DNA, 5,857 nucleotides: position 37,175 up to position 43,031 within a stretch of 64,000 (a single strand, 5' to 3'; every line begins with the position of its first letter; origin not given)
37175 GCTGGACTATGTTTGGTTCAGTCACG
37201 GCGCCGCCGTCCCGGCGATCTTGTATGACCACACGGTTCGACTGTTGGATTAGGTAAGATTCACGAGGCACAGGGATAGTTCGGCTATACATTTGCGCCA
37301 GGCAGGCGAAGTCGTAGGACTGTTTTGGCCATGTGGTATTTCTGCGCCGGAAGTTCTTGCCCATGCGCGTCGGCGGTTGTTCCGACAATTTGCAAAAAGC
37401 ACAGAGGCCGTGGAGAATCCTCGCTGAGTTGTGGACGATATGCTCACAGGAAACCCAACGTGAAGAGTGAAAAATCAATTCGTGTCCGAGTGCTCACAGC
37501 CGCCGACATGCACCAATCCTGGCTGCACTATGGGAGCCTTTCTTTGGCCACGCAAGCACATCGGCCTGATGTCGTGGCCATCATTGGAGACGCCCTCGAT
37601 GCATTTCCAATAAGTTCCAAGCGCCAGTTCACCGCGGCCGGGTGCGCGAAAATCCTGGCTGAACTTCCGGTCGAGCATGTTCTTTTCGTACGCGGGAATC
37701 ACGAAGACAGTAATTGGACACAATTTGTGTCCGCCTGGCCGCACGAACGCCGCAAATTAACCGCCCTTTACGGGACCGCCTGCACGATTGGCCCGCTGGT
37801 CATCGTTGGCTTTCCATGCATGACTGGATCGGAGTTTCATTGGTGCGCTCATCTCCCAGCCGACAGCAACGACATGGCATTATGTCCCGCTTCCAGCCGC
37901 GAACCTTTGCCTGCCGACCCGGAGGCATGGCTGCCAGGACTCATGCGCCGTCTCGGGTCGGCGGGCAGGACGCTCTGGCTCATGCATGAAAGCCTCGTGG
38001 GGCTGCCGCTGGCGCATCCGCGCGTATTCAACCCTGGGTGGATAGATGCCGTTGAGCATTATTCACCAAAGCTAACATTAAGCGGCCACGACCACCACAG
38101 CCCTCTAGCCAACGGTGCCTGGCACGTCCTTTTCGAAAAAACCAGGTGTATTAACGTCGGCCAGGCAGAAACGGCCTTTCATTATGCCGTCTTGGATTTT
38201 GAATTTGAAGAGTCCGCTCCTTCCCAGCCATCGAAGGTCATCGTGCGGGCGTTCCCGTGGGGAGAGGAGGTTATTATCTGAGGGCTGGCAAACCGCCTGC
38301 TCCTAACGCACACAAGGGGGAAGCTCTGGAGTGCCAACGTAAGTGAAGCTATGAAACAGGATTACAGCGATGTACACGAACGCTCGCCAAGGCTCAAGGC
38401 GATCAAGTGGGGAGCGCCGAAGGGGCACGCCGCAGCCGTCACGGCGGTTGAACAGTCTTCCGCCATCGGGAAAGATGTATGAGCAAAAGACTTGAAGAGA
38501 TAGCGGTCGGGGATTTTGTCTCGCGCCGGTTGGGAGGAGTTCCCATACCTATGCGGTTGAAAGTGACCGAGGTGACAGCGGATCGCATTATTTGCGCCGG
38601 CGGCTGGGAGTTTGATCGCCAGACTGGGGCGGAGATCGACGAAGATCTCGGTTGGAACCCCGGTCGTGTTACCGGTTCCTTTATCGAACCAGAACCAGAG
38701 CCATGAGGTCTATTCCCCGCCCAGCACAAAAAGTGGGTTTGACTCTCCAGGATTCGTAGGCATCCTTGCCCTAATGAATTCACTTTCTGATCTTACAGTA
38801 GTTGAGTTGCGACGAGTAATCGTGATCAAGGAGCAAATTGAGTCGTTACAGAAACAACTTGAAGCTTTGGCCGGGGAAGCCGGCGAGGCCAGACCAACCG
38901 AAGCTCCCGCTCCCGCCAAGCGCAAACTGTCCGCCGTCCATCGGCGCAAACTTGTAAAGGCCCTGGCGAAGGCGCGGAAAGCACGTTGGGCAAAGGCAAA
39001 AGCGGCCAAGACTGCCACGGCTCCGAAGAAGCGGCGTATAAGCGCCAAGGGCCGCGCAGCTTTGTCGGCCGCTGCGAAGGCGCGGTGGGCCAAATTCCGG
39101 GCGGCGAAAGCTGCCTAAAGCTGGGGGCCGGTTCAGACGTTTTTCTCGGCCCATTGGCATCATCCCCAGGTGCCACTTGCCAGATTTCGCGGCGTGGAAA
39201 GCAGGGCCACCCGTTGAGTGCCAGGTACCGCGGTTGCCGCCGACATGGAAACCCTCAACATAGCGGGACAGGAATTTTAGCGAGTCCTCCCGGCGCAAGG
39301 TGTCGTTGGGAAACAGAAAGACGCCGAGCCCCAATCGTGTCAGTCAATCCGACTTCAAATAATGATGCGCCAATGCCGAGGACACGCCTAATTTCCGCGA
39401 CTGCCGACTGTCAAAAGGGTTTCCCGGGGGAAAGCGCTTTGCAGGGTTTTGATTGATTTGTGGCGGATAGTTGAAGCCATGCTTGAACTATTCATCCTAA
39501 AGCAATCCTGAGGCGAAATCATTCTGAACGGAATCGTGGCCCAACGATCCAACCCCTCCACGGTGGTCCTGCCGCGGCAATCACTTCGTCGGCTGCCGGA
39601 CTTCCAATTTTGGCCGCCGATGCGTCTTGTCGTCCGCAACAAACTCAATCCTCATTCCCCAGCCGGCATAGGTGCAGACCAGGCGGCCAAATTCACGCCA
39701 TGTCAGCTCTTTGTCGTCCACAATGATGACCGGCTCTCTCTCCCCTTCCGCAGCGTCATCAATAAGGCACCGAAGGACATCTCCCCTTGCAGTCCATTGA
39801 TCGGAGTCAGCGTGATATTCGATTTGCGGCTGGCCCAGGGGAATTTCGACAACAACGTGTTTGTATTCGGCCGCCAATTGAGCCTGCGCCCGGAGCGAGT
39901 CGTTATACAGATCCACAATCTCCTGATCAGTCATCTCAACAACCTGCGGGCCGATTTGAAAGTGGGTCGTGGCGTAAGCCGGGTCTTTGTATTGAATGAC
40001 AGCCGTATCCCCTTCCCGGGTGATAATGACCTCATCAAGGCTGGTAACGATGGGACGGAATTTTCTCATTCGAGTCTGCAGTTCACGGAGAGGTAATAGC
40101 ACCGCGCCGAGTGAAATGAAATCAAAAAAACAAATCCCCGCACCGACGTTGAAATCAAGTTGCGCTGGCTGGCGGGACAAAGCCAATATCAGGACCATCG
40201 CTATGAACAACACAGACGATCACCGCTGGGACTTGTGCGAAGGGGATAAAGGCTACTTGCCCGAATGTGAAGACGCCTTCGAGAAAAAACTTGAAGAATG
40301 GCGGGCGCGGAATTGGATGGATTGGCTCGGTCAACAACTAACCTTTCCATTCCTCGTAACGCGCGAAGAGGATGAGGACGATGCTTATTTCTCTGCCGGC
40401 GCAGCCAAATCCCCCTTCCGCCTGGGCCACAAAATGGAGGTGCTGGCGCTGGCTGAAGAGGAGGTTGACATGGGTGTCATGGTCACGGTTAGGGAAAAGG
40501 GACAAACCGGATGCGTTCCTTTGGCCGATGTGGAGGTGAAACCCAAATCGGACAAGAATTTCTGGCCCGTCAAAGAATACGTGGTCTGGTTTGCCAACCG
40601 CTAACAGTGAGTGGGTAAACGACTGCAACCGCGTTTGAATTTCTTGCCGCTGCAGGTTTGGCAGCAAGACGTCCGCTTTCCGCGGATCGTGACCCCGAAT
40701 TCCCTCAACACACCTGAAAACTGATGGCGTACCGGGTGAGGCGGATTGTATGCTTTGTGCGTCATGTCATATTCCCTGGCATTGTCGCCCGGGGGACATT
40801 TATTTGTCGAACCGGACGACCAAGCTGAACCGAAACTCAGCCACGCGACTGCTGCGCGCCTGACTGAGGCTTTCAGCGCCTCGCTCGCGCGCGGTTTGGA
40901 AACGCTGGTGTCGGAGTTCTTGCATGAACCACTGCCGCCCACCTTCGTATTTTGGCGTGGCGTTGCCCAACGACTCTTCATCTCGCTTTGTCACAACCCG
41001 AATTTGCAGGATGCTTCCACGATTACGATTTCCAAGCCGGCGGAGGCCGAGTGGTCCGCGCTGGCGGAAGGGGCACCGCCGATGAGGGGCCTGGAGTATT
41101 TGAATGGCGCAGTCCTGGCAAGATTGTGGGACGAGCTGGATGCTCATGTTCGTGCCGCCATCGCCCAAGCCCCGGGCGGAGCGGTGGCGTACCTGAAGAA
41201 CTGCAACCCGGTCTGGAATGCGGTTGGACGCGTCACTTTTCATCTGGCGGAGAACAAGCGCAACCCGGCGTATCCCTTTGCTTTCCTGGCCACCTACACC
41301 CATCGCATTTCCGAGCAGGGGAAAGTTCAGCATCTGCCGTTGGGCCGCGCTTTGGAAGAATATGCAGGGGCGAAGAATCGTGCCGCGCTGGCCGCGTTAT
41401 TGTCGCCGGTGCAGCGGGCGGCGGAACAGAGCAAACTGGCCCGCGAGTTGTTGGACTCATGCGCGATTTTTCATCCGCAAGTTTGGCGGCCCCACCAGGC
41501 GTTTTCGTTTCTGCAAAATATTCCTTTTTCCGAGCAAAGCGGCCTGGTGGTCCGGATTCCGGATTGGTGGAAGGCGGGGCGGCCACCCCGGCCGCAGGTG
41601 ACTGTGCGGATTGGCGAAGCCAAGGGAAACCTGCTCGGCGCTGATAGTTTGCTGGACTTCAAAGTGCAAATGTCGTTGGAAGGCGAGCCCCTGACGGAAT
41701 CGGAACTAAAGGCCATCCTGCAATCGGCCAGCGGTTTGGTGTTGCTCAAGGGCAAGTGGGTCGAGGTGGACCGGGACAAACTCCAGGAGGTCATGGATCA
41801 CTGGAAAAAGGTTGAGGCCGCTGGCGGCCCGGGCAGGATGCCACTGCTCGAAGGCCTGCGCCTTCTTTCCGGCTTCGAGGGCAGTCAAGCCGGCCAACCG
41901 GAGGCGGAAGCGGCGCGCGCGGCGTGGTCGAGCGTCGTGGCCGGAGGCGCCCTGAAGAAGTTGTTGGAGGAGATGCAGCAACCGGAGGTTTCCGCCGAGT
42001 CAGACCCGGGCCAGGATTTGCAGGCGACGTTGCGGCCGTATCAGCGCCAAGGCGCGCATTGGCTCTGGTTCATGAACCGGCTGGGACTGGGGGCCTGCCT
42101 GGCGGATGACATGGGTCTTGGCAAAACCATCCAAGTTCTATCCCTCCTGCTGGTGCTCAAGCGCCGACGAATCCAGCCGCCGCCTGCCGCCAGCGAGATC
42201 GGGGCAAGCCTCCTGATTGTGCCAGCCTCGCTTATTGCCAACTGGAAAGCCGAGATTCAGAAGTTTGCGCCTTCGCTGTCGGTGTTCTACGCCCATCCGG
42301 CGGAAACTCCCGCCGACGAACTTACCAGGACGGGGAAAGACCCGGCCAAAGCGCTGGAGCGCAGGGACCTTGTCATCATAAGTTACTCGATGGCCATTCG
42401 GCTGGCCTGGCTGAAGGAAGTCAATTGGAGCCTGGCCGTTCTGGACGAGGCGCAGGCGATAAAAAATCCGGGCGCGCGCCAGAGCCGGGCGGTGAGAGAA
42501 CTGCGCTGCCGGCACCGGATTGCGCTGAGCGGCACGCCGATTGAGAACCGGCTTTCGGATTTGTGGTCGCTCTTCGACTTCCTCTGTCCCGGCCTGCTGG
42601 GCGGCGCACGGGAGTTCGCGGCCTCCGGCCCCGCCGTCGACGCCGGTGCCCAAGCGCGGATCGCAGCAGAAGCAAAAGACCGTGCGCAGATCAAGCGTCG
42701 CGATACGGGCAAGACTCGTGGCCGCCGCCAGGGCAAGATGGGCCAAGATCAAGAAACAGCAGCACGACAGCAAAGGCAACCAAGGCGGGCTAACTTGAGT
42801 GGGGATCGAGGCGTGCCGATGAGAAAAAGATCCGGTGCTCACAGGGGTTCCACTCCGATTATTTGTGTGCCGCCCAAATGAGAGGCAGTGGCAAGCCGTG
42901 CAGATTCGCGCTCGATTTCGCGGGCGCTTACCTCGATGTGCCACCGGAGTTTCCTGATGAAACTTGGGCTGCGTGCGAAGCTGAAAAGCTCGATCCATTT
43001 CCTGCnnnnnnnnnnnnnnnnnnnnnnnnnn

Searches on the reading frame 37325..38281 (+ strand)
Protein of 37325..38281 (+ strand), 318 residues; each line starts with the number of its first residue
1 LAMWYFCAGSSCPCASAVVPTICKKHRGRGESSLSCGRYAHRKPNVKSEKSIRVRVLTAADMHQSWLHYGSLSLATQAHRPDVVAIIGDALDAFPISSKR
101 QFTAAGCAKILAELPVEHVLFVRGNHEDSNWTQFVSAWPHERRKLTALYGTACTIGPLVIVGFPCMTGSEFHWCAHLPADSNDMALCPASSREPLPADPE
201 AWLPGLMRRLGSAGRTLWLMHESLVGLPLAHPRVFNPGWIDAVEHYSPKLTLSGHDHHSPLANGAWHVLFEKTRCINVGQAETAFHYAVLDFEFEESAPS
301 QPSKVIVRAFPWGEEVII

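Call 22: search_protein_families(library=pfam, max_evalue=0.001, proteins=[window:37325-38281:+])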
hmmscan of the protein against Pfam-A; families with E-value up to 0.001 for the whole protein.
window:37325-38281:+ (318 aa): 1 family
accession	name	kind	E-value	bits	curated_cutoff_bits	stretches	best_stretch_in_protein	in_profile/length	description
PF00149.33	Metallophos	-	5.7e-07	30.6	21.5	1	55-258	2-190/191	Calcineurin-like phosphoesterase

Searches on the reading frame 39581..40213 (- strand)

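Call 22: search_protein_families(library=pfam, max_evalue=0.001, proteins=[window:39581-40213:-])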
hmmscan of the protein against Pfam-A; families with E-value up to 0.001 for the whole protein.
window:39581-40213:- (210 aa): 1 family
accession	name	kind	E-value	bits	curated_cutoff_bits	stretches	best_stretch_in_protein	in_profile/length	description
PF24828.1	DUF7713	-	2e-18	66.2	24.1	1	131-192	2-64/68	Domain of unknown function (DUF7713)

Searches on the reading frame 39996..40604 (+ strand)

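Call 22: search_protein_families(library=pfam, max_evalue=0.001, proteins=[window:39996-40604:+])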
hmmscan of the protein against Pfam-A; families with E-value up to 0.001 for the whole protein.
window:39996-40604:+ (202 aa): 1 family
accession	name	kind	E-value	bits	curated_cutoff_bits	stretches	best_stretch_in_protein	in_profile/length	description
PF11535.13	Calci_bind_CcbP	-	1.8e-07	32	21.5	1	101-199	15-105/105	Calcium binding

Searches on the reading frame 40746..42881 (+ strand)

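Call 22: search_protein_families(library=pfam, max_evalue=0.001, proteins=[window:40746-42881:+])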
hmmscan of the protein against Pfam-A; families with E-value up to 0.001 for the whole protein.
window:40746-42881:+ (711 aa): 2 families
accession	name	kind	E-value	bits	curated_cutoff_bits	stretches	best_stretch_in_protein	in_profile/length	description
PF00176.29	SNF2-rel_dom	-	3.6e-45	154.7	24.9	1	432-625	1-190/290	SNF2-related domain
PF12419.13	DUF3670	-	3.6e-29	101.6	27.6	1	242-373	3-134/136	SNF2 Helicase protein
